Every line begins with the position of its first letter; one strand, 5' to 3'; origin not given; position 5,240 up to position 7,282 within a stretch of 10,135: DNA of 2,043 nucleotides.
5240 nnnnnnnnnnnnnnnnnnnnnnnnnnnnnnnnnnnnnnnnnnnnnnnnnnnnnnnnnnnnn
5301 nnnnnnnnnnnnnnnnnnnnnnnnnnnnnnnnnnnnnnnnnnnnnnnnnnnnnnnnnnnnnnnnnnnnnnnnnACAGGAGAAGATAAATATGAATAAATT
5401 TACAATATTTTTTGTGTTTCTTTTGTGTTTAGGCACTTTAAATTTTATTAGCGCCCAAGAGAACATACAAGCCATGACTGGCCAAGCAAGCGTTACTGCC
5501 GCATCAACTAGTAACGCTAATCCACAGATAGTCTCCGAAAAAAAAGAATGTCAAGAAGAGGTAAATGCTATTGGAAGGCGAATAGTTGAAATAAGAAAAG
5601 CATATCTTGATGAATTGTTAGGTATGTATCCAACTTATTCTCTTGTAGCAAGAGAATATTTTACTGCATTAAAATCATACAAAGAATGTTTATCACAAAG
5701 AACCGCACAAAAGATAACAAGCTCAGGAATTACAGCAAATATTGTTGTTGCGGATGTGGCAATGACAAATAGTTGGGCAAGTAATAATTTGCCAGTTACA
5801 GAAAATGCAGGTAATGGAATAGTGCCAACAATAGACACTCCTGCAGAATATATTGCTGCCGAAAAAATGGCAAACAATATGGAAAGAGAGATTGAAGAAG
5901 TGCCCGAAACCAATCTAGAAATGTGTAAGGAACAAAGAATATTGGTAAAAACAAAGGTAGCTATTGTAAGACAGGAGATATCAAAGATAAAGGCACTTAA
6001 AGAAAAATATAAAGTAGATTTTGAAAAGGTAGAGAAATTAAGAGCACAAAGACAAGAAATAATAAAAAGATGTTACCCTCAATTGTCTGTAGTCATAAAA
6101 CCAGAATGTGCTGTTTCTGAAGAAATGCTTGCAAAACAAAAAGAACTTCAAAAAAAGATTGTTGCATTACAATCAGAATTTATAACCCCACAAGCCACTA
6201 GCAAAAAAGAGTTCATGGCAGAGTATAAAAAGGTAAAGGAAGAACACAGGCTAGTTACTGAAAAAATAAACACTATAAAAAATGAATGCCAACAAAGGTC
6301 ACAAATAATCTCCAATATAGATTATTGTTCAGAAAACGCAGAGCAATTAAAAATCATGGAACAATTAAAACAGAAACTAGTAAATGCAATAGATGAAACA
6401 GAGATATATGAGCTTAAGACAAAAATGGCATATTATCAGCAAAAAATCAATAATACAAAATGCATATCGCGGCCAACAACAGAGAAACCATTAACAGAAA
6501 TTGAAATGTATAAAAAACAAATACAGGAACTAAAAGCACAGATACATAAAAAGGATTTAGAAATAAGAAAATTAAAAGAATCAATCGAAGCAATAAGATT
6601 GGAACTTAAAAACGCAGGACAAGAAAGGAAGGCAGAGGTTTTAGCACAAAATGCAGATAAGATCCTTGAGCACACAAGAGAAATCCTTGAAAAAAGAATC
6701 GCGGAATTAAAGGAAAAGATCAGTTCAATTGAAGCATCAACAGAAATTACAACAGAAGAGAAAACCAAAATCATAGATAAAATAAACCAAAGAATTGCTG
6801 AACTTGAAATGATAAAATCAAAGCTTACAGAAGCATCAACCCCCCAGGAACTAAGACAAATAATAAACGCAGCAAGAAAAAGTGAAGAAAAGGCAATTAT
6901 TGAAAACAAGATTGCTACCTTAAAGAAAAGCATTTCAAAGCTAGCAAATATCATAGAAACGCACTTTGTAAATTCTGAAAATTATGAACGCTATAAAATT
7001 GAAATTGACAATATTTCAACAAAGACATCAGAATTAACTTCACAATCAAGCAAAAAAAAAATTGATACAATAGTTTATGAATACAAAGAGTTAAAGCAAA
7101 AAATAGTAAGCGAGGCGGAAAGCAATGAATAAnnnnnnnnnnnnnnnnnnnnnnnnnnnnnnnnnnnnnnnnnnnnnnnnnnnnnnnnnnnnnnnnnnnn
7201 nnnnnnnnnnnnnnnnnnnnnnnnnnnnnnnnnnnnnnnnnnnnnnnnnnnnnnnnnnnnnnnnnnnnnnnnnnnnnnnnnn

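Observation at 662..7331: Compact four-gene envelope module: giant Ig/FN3 surface protein, geranylgeranyl reductase, cysteine-stapled secreted coiled coil and membrane micro-protein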

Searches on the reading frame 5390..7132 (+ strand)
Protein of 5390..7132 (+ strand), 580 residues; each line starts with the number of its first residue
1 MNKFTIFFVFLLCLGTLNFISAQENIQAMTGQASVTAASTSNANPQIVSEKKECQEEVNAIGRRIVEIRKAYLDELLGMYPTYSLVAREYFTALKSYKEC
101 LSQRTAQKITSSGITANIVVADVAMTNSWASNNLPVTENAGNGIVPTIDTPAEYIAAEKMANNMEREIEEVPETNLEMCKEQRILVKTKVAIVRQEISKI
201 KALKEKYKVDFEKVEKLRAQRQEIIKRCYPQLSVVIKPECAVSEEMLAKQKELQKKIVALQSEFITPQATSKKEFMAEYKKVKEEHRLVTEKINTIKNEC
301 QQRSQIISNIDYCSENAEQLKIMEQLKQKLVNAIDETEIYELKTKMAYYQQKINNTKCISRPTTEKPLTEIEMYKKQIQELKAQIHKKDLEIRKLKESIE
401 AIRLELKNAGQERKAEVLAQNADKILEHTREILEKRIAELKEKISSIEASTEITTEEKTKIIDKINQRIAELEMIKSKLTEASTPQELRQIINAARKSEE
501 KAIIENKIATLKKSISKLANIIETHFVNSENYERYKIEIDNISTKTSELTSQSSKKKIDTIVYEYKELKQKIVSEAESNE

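Call 3: search_protein_families(library=pfam, proteins=[window:5390-7132:+], max_evalue=0.01)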
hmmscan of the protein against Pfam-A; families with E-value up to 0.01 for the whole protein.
window:5390-7132:+ (580 aa): 0 families

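Call 12: find_encoding_contigs(protein=window:5390-7132:+, flank=10000, max_places=6)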
Protein window:5390-7132:+ (580 aa): no gene with exactly this product is on record in the collection.

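Call 13: search_protein_families(library=ncbifam, proteins=[window:5390-7132:+], max_evalue=0.01)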
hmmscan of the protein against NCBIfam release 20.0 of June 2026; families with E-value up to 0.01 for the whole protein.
window:5390-7132:+ (580 aa): 0 families

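Call 14: find_homologous_proteins(query=window:5390-7132:+, max_evalue=0.001)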
Query window:5390-7132:+ (580 aa): 2 proteins with E <= 0.001 among 8000 candidates.
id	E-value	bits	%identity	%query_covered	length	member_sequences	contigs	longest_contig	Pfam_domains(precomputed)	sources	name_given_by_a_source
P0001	0.0e+0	1188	100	100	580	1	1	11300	-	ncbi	-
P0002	3.4e-102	361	42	91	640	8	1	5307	-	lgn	-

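Call 15: find_encoding_contigs(protein=P0002, flank=10000, max_places=6)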
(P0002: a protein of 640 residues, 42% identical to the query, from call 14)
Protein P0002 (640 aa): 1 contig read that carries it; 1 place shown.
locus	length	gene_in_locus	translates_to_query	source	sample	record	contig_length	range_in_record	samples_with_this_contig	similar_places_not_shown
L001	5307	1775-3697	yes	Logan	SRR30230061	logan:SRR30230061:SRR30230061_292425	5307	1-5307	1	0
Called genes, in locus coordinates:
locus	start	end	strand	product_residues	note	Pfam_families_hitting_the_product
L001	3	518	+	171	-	?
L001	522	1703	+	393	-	PF00070:Pyr_redox (faint), PF01494:FAD_binding_3, PF04820:Trp_halogenase (faint), PF05834:Lycopene_cycl (faint), PF07992:Pyr_redox_2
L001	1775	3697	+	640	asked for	-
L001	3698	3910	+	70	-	-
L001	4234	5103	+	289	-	PF07819:PGAP1 (faint), PF12146:Hydrolase_4, PF00561:Abhydrolase_1, PF12697:Abhydrolase_6, PF00326:Peptidase_S9 (faint)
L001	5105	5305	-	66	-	?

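Call 16: find_encoding_contigs(protein=P0001, flank=10000, max_places=6)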
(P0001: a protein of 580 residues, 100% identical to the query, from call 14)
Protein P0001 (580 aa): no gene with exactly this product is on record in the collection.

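Call 33: predict_structure(alignment_id=A1)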
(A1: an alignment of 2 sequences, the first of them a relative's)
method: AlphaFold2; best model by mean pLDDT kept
length: 580 residues; sequences in the alignment: 2
mean_pLDDT: 63.5   pTM: 0.29
mean pLDDT of the five models: 63.5, 61.5, 59.1, 58.0, 56.3
residues with pLDDT >= 90: 24; 70-90: 237; 50-70: 173; < 50: 146
segments of 3 or more residues with pLDDT < 50: 1-4, 12-49, 104-155, 230-239, 266-269, 302-315, 355-374
pLDDT, mean of each block of 10 residues (from residue 1): 48 42 31 24 33 66 70 74 72 73 48 35 41 33 31 49 58 65 80 81 81 77 63 35 74 81 54 70 82 69 37 45 69 56 65 44 35 55 63 67 64 59 68 78 80 77 82 79 66 71 80 88 84 91 90 83 92 73
secondary structure, 60 per line:
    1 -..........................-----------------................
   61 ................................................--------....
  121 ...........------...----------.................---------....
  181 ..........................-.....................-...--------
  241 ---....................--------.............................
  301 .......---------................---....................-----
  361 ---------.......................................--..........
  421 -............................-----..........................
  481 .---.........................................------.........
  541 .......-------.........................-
elements in order: H2-27 H45-108 H117-131 H151-167 H177-206 H208-228 H244-263 H272-307 H317-332 H336-355 H370-408 H411-420 H422-449 H455-481 H485-525 H532-547 H555-579

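Call 43: search_solved_structures(query=A2, max_evalue=1)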
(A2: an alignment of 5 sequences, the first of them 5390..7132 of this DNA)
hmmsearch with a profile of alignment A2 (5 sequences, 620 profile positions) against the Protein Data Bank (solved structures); distinct sequences matched with E-value up to 1: 13.
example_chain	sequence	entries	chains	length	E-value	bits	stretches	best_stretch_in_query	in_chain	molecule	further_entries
7f6j_C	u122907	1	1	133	0.021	16.4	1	413-502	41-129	PDZ domain-containing protein 8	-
4zry_B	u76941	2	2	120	0.053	15.1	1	403-457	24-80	Keratin, type II cytoskeletal 1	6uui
3k6c_A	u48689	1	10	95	0.071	14.6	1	414-471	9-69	Uncharacterized protein NE0167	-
7eqc_J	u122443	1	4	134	0.081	14.4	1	370-435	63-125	Kinesin-like protein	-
2f66_C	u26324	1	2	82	0.088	14.3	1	275-332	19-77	Protein SRN2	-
3mxz_A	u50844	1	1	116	0.09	14.3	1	341-443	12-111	Tubulin-specific chaperone A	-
2caz_C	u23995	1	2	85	0.092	14.2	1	276-332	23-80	PROTEIN SRN2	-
7x5e_A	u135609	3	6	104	0.12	13.9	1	355-441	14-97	Transcription factor MafG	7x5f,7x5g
4dzn_A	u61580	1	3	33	0.14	13.6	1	414-442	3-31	COILED-COIL PEPTIDE CC-PIL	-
3a5t_A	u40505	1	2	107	0.23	12.9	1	355-441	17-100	Transcription factor MafG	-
5h07_D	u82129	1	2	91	0.25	12.8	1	411-483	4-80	TNFAIP3-interacting protein 2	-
1ztm_A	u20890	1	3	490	0.42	12.1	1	400-453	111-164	Fusion glycoprotein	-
4r4m_A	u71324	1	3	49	0.8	11.1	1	404-442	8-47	cGMP-dependent protein kinase 1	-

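Call 46: fold_search(model_id=the predicted structure, library=pdb)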
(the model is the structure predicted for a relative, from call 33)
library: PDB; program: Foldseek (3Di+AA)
matches with E <= 10: 92; with E <= 0.001: 0
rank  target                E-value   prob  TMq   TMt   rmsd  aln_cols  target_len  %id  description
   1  8glv_Dp               3.6e-01  0.16  0.14  0.06  77.8       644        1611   11  96-nm repeat unit of doublet microtubules from Chlamydomonas reinhardtii flagella (released 2023-05-31)
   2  7z8k_e                3.6e-01  0.14  0.14  0.10  39.6       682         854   10  Cytoplasmic dynein (A1) bound to BICDR1 (released 2022-07-27)
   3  6r0z_G                5.3e-01  0.20  0.10  0.23  31.5       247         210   15  Thermus thermophilus V/A-type ATPase/synthase, rotational state 1L (released 2019-08-28)
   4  9qwr_B                5.9e-01  0.16  0.09  0.21  33.2       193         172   13  MIC60 helical bundle dimer (released 2026-02-25)
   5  7wxz_D                6.8e-01  0.21  0.10  0.25  29.1       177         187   14  Crystal structure of the recombinant protein HR121 from the S2 protein of SARS-CoV-2 (released 2022-11-23)
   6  7z8k_f                8.3e-01  0.06  0.10  0.11  38.8       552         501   12  Cytoplasmic dynein (A1) bound to BICDR1 (released 2022-07-27)
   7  9hhl_e                1.1e+00  0.08  0.14  0.11  41.8       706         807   10  Structure of Dynein-Dynactin-NuMA-LIS1 (released 2025-12-03)
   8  7qcd_A                1.1e+00  0.06  0.12  0.08  115.3       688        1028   12  CryoEM structure of the Smc5/6-holocomplex (composite structure) (released 2022-09-21)
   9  6ixv_C                1.4e+00  0.07  0.08  0.15  25.6       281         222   14  Crystal structure of SH3BP5-Rab11a (released 2019-03-20)
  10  6zbc_A                1.4e+00  0.04  0.10  0.11  32.1       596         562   11  Merozoite surface protein 1 (MSP-1) from Plasmodium falciparum, main conformation (released 2021-05-19)
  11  6ch2_E                1.5e+00  0.13  0.09  0.24  22.8       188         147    8  Crystal structure of the cytoplasmic domain of FlhA and FliT-FliD complex (released 2018-05-16)
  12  9qwr_A                1.5e+00  0.11  0.09  0.24  30.7       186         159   13  MIC60 helical bundle dimer (released 2026-02-25)
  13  8otz_DU               1.8e+00  0.07  0.10  0.15  32.2       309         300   12  48-nm repeat of the native axonemal doublet microtubule from bovine sperm (released 2023-11-22)
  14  6zbf_A                1.8e+00  0.06  0.12  0.12  29.7       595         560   10  Merozoite surface protein 1 (MSP-1) from Plasmodium falciparum, alternative conformation 3 (released 2021-05-19)
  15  6o3e_B                1.9e+00  0.11  0.12  0.12  26.5       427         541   12  mouse aE-catenin 82-883 (released 2019-11-13)
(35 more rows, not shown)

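Call 48: search_protein_families(library=pfam, proteins=[L001:1775-3697:+, L015:10924-11178:+, L015:11126-12382:+, L019:10717-12672:+], max_evalue=0.1)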
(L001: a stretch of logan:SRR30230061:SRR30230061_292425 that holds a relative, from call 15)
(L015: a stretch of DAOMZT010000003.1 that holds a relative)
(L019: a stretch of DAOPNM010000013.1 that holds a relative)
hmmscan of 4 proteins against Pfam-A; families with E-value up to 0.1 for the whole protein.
L001:1775-3697:+ (640 aa): 1 family
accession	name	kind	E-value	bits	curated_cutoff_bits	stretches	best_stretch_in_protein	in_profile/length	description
PF08647.16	BRE1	-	0.0056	17.2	27.9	1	408-464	15-71/95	BRE1 E3 ubiquitin ligase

L015:10924-11178:+ (84 aa): 3 families
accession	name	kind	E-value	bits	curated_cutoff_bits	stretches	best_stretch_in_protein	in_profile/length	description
PF12441.14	CopG_antitoxin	-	0.019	16.2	28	1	21-58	36-73/79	CopG antitoxin of type II toxin-antitoxin system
PF13207.12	AAA_17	-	0.028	15.1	27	1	12-65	35-88/136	AAA domain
PF16891.10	STPPase_N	-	0.057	14.3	26.8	1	37-70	3-35/48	Serine-threonine protein phosphatase N-terminal domain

L015:11126-12382:+ (418 aa): 0 families

L019:10717-12672:+ (652 aa): 0 families

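Call 72: search_protein_representatives(alignment_id=A1)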
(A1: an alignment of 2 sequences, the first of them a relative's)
Query: 2 sequences, 649 profile positions. Proteins with E-value up to 0.001 (for the whole library): 110; up to 1e-10: 27; up to 1e-30: 14. The best 110 are listed.
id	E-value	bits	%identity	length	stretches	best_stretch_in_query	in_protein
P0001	0.0e+00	1033.2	-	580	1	1-635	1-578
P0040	2.2e-258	875.1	-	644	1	2-640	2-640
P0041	6.4e-127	440.8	-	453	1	210-640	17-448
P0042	2.3e-122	425.8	-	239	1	310-547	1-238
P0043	7.7e-122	424.0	-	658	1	1-634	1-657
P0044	2.7e-101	356.2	-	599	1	1-628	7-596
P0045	2.3e-91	323.4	-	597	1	1-632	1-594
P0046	1.9e-55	204.7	-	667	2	5-421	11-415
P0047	9.9e-51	189.1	-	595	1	1-632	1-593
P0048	3.5e-50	187.3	-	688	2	91-424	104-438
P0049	3.3e-46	174.2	-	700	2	427-637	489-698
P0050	1.1e-44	169.2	-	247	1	428-634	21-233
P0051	4.7e-42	160.4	-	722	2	82-414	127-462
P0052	7.6e-37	143.2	-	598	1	1-628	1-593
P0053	7.6e-28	113.5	-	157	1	474-634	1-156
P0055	1.4e-23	99.3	-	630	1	93-639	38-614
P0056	1.9e-18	82.4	-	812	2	415-635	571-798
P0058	9.1e-17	76.9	-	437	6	38-69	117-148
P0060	5.9e-15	70.9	-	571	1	179-610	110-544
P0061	8.2e-13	63.8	-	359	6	32-82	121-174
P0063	1.7e-12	62.8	-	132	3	34-73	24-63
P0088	2.3e-06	42.5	-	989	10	37-75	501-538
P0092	3.3e-06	42.0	-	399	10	37-76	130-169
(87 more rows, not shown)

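Call 76: search_protein_families(library=pfam, proteins=[P0058, P0061, P0063, P0088, P0092, P0046, P0051, P0056], max_evalue=0.01)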
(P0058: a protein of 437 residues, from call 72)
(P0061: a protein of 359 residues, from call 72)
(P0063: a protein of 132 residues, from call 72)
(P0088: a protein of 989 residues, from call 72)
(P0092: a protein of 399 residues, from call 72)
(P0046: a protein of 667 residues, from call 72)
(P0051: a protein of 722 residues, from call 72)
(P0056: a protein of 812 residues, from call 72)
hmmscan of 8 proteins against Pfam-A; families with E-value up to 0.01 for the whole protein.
P0058 (437 aa): 0 families

P0061 (359 aa): 0 families

P0063 (132 aa): 0 families

P0088 (989 aa): 0 families

P0092 (399 aa): 0 families

P0046 (667 aa): 0 families

P0051 (722 aa): 0 families

P0056 (812 aa): 0 families

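Call 81: find_encoding_contigs(protein=P0055, flank=6000, max_places=2)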
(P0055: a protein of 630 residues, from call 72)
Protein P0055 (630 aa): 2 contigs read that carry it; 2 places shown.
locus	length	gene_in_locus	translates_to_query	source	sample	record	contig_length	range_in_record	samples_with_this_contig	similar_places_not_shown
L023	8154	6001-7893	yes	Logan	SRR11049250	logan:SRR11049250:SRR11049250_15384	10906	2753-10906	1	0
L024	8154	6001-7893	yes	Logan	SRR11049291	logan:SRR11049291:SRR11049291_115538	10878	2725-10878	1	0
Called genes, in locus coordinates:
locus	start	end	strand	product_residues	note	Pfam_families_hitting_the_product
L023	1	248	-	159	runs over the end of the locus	PF03479:PCC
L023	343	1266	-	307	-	PF13793:Pribosyltran_N, PF14572:Pribosyl_synth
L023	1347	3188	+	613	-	PF12797:Fer4_2 (faint), PF12838:Fer4_7, PF13247:Fer4_11 (weak), PF14697:Fer4_21 (weak), PF00037:Fer4 (weak), PF12837:Fer4_6 (weak), PF27713:UCP018868 (faint), PF00437:T2SSE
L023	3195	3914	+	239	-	-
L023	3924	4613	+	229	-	PF00482:T2SSF (weak)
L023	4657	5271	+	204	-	PF09335:VTT_dom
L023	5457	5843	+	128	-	PF01976:DUF116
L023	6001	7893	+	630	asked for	-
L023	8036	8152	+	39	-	?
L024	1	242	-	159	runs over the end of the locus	PF03479:PCC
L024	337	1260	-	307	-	PF13793:Pribosyltran_N, PF14572:Pribosyl_synth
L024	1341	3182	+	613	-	PF12797:Fer4_2 (faint), PF12838:Fer4_7, PF13247:Fer4_11 (weak), PF14697:Fer4_21 (weak), PF00037:Fer4 (weak), PF12837:Fer4_6 (weak), PF27713:UCP018868 (faint), PF00437:T2SSE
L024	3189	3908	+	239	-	-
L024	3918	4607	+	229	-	PF00482:T2SSF (weak)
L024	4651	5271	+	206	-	PF09335:VTT_dom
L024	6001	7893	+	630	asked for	-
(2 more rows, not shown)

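Call 82: find_encoding_contigs(protein=P0056, flank=6000, max_places=2)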
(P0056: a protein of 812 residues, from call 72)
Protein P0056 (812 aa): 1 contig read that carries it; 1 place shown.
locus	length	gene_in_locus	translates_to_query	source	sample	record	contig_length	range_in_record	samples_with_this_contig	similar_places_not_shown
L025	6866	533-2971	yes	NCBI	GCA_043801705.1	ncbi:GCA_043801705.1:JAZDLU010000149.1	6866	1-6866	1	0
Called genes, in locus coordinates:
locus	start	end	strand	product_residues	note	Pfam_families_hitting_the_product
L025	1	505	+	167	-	?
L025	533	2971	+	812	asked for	-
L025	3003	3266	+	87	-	-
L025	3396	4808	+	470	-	PF02881:SRP54_N, PF06414:Zeta_toxin (faint), PF00448:SRP54, PF02492:cobW (faint), PF13401:AAA_22 (weak), PF01656:CbiA (faint), PF02978:SRP_SPB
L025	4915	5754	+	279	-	PF01478:Peptidase_A24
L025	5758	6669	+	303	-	-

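Call 86: find_related_loci(query=A2, collection=metagenome_contigs, flank=5000)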
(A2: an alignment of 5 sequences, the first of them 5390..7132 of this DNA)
Query A2 (580 aa) in metagenome_contigs; peptide patterns used: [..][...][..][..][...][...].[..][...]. (x = any residue, [..] = any of these).
600 stretches matched a pattern, but none encodes a relative of the query by tblastn (E <= 1e-3).

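Call 87: find_encoding_contigs(protein=P0060, flank=6000, max_places=3)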
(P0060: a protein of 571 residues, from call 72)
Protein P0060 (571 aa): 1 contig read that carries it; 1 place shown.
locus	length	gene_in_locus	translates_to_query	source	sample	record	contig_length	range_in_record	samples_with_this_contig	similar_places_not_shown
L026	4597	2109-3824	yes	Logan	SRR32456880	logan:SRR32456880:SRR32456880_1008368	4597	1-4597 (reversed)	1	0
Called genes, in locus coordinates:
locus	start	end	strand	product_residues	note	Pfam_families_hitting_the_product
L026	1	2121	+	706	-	?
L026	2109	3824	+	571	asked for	-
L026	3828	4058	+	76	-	-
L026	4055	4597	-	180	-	?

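Call 91: find_related_loci(query=P0060, collection=metagenome_contigs, flank=6000)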
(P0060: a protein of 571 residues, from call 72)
Query P0060 (571 aa) in metagenome_contigs; peptide patterns used: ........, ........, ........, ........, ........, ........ (x = any residue, [..] = any of these).
113 stretches matched a pattern, but none encodes a relative of the query by tblastn (E <= 1e-3).

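Call 94: search_protein_families(library=padloc, proteins=[window:5390-7132:+], max_evalue=0.01)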
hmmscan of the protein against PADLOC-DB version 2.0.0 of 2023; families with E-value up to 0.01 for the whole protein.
window:5390-7132:+ (580 aa): 1 family
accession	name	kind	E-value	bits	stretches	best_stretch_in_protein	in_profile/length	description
PDLC03859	LmuB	-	0.00042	17.6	1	67-407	171-480/611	-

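Call 95: search_protein_families(library=phrogs, proteins=[window:5390-7132:+], max_evalue=0.01)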
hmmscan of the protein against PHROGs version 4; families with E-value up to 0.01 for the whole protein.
window:5390-7132:+ (580 aa): 0 families
